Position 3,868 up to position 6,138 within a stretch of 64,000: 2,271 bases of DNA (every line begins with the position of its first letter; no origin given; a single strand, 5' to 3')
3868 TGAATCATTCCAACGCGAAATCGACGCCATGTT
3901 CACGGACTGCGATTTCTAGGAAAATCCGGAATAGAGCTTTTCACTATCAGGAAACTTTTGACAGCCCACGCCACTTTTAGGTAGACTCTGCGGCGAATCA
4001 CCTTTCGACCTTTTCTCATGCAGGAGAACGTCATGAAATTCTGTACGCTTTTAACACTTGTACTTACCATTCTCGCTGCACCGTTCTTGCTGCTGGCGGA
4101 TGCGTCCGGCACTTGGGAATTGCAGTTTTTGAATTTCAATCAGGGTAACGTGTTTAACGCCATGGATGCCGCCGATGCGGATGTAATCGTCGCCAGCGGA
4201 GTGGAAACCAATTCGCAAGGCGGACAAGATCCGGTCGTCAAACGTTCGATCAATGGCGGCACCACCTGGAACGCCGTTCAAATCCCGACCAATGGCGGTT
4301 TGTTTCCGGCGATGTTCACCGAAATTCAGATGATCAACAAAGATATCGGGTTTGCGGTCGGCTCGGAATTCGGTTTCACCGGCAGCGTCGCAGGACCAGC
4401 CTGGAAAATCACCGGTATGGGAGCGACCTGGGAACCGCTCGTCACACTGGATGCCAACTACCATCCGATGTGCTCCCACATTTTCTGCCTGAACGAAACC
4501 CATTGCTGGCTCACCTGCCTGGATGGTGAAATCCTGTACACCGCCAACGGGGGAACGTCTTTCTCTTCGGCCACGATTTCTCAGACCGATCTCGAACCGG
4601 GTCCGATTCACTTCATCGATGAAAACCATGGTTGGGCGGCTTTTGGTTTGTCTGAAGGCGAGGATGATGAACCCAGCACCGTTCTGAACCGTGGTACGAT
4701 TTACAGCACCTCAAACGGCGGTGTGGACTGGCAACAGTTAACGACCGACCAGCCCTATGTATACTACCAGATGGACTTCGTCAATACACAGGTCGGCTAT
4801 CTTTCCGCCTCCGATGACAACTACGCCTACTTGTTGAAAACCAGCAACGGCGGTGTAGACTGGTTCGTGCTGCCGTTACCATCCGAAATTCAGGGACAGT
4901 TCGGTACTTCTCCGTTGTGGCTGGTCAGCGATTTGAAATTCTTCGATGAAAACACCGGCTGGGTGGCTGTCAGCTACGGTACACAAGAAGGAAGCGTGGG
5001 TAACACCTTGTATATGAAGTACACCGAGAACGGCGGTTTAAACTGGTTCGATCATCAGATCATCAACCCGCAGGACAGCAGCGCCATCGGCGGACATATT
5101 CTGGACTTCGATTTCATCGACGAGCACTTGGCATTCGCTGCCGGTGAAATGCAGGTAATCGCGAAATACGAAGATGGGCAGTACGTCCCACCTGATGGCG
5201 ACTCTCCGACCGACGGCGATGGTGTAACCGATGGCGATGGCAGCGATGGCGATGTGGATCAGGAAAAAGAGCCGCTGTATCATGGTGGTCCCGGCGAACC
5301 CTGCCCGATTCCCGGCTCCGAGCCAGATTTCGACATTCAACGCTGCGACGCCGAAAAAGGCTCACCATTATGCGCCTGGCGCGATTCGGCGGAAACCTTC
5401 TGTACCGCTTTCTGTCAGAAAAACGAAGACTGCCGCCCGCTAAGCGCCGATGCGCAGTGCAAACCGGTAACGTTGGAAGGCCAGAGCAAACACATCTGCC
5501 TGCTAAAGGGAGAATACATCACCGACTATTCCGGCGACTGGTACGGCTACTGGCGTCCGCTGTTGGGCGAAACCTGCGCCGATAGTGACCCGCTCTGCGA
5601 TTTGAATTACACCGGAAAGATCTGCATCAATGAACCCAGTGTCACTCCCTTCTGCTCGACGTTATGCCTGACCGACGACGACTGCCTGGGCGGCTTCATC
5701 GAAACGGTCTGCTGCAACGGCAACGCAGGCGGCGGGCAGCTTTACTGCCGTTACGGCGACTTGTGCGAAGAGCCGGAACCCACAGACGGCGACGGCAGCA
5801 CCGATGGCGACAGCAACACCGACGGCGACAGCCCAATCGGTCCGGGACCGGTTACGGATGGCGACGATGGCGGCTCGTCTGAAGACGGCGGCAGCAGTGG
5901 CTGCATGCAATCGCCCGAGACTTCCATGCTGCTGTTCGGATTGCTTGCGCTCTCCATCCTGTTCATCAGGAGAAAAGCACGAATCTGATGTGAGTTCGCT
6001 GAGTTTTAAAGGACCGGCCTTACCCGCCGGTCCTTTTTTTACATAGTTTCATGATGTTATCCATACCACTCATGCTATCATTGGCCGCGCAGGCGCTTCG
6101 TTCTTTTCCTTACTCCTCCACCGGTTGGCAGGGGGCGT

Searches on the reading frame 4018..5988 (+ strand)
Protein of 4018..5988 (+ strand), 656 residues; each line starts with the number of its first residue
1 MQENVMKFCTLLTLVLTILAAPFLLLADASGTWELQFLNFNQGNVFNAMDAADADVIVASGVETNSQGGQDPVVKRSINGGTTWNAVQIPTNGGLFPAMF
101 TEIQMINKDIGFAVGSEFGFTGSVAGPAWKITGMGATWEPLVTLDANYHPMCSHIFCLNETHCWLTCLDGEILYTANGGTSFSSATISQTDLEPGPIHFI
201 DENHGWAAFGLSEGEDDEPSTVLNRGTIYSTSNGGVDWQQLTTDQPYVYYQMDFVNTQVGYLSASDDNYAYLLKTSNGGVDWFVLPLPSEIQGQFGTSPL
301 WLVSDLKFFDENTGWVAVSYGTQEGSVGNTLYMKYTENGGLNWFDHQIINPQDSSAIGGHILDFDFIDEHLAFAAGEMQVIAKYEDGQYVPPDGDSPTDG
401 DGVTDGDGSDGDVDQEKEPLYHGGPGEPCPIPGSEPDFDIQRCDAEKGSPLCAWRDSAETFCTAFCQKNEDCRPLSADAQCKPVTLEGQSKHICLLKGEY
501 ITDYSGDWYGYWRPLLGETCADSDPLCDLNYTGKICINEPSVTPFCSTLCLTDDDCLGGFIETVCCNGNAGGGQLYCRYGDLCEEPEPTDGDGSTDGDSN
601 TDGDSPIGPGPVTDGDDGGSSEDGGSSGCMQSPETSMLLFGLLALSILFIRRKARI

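Call 22: search_protein_families(library=pfam, proteins=[window:4018-5988:+], max_evalue=0.001)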
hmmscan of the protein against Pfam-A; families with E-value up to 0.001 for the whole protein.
window:4018-5988:+ (656 aa): 1 family
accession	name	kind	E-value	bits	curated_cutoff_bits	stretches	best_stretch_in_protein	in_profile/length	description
PF14870.12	PSII_BNR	-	0.00023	20.9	27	0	82-242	7-141/303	Photosynthesis system II assembly factor YCF48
